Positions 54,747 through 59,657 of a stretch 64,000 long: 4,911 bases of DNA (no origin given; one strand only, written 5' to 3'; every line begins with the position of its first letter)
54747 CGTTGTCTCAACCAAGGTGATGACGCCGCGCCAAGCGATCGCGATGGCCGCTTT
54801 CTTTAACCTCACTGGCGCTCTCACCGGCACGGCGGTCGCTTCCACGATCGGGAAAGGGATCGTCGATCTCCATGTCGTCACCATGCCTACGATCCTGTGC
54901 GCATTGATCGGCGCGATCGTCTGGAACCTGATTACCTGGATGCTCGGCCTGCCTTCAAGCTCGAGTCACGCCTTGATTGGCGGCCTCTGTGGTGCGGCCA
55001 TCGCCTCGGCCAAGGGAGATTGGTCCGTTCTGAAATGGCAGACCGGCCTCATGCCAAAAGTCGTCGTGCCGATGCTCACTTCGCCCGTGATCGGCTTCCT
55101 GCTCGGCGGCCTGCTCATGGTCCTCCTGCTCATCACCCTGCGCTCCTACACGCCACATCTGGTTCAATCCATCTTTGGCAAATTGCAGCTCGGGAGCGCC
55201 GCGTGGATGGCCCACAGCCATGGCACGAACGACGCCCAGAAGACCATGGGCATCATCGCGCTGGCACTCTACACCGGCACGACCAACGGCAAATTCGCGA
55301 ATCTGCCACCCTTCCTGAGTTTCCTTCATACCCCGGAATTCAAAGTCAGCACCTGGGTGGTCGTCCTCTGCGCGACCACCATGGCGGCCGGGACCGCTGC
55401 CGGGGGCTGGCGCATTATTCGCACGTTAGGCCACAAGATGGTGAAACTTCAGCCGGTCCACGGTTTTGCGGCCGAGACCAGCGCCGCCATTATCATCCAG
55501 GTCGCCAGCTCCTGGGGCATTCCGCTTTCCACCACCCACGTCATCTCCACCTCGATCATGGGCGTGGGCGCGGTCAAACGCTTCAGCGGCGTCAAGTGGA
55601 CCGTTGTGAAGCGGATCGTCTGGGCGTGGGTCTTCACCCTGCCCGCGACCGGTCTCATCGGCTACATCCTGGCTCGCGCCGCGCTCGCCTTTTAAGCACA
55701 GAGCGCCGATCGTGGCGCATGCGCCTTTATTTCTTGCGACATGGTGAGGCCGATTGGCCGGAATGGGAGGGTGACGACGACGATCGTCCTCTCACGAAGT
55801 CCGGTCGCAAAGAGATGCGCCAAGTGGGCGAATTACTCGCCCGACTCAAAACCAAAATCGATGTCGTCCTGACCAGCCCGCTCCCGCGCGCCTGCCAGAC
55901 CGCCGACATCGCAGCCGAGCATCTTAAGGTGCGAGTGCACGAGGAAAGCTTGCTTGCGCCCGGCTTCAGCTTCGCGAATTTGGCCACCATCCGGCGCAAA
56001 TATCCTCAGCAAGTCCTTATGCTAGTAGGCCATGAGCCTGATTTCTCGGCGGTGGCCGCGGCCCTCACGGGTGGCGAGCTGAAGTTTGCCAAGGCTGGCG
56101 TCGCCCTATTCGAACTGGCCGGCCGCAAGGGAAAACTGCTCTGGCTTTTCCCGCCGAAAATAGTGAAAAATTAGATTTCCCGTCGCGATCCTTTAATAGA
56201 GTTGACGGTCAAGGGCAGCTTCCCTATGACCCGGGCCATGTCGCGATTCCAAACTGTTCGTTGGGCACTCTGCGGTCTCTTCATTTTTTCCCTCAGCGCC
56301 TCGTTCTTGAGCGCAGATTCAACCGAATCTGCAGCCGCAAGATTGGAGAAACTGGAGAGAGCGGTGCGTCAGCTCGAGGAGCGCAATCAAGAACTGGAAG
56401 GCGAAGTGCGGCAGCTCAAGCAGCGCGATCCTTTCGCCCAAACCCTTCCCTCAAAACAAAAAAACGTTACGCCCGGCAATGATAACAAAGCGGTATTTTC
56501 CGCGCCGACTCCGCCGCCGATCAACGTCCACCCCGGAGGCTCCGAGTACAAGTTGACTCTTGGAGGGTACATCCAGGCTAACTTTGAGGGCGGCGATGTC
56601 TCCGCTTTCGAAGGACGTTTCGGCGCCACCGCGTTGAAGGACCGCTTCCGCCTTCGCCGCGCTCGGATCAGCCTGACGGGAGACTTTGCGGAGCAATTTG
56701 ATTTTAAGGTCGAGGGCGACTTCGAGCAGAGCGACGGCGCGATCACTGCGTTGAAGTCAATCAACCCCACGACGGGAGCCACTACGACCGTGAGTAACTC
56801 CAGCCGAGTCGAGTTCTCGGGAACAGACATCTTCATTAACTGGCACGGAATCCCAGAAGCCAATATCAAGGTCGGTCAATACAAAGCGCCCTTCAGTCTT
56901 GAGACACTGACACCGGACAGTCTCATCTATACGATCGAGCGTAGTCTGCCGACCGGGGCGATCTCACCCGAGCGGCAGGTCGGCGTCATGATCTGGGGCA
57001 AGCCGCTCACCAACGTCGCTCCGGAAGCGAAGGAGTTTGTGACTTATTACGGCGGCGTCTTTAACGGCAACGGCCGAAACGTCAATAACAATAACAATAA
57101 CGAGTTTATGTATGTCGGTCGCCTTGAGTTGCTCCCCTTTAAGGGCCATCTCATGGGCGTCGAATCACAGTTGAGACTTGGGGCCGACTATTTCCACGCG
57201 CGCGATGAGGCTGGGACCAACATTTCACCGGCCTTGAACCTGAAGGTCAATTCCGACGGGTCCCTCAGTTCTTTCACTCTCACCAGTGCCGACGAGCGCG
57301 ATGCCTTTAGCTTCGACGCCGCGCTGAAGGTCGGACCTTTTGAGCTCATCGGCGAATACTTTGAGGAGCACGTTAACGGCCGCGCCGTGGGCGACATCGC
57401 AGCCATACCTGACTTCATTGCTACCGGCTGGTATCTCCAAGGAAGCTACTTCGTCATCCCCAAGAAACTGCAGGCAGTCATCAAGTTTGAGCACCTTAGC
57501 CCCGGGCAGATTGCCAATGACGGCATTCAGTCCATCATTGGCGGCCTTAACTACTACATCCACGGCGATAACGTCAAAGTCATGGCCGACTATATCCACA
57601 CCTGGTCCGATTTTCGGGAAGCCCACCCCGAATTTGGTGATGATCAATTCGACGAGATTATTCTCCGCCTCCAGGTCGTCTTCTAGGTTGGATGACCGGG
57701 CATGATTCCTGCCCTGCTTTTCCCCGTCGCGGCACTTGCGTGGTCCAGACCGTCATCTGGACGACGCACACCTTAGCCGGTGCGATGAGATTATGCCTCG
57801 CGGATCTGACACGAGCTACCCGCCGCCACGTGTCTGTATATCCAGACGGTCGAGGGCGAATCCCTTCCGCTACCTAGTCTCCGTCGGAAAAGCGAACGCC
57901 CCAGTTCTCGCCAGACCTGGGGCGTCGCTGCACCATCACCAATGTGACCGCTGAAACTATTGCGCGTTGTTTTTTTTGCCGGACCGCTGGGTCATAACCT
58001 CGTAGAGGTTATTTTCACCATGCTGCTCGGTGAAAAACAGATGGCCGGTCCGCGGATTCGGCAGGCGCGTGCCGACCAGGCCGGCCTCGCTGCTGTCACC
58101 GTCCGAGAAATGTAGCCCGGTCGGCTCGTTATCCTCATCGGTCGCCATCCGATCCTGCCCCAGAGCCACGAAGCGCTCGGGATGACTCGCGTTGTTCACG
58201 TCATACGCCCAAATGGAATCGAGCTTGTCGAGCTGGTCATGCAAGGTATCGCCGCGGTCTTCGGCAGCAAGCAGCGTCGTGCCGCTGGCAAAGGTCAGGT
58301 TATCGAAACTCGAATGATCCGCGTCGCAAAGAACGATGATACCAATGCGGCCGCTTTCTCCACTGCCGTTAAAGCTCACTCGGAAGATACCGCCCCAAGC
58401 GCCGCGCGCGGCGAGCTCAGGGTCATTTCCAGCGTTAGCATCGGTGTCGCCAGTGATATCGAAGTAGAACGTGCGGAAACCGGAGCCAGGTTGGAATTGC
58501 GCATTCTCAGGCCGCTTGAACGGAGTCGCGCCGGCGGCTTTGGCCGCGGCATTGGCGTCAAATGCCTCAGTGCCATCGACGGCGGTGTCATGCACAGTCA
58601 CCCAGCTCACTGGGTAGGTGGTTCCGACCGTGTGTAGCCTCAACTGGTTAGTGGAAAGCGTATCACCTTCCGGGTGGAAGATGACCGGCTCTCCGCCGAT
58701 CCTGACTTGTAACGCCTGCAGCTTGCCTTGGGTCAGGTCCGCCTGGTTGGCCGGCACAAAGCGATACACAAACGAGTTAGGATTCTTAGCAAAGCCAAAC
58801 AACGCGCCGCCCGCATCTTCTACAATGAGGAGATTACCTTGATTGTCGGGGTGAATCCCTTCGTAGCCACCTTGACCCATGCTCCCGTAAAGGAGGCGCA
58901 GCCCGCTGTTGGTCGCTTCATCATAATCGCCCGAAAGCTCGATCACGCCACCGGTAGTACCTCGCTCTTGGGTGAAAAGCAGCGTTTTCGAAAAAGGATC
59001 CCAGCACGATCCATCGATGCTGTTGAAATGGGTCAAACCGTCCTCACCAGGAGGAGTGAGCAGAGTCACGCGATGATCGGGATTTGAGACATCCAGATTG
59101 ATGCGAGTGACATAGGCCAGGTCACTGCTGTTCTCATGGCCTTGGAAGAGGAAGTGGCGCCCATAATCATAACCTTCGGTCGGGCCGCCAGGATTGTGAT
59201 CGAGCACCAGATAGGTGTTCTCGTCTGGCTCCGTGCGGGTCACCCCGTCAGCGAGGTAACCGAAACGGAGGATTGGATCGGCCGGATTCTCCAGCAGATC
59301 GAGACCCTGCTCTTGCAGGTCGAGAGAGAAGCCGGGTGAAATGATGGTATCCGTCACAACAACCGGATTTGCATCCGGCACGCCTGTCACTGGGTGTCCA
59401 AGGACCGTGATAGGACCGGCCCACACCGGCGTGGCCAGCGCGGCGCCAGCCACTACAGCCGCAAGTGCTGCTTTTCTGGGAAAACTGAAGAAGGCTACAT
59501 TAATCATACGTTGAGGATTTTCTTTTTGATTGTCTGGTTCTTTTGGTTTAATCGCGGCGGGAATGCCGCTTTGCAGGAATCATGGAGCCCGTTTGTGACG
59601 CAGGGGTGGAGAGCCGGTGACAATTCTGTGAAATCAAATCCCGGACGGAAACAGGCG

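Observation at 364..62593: Hyper-abundant non-palindromic octamer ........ (consensus T-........-R) scattered through genes on both strands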

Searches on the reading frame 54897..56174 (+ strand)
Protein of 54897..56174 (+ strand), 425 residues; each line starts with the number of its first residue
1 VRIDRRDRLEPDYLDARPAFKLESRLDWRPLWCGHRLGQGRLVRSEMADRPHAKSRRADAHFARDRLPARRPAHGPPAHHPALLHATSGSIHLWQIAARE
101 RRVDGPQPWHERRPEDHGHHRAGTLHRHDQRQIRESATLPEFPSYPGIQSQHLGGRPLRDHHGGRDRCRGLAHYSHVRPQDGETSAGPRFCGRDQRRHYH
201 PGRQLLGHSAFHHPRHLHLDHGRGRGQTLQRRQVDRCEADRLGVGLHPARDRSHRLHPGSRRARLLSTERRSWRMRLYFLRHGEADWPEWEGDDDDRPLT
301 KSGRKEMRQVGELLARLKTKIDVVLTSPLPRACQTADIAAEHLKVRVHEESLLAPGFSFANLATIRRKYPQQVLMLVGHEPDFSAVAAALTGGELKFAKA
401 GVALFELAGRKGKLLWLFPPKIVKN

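Call 7: search_protein_families(library=pfam, proteins=[window:54897-56174:+])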
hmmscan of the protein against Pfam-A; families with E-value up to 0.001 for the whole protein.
window:54897-56174:+ (425 aa): 1 family
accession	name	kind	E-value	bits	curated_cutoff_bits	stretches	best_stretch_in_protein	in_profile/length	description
PF00300.27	His_Phos_1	-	4.2e-16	59.6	21.7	1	277-353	1-77/194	Histidine phosphatase superfamily (branch 1)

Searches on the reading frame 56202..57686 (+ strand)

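Call 7: search_protein_families(library=pfam, proteins=[window:56202-57686:+])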
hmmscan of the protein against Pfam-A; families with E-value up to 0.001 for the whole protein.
window:56202-57686:+ (494 aa): 1 family
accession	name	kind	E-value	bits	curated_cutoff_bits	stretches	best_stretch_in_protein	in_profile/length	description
PF07396.17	Porin_O_P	-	5.2e-27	95.5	20.9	1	132-494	10-370/370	Phosphate-selective porin O and P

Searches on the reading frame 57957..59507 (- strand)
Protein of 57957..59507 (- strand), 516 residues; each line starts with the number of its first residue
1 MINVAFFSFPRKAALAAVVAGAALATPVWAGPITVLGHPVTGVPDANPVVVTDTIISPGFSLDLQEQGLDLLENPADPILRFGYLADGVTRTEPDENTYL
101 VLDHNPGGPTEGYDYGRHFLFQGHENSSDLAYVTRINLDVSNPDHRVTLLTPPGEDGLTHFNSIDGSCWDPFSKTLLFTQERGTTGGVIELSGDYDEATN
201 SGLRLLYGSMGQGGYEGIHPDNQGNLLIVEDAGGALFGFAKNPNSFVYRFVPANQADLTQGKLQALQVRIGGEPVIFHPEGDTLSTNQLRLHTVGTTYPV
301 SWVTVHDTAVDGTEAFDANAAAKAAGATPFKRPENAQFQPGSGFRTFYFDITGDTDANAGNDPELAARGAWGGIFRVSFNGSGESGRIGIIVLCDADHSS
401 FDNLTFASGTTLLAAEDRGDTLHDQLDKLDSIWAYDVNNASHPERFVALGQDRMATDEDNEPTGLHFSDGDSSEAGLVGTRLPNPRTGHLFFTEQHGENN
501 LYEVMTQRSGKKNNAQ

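Call 7: search_protein_families(library=pfam, proteins=[window:57957-59507:-])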
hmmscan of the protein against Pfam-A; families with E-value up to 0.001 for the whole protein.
window:57957-59507:- (516 aa): 1 family
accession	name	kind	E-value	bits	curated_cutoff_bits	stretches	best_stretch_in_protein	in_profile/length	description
PF05787.19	PhoX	-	7.1e-08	32.5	24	1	242-417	260-447/515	Alkaline phosphatase PhoX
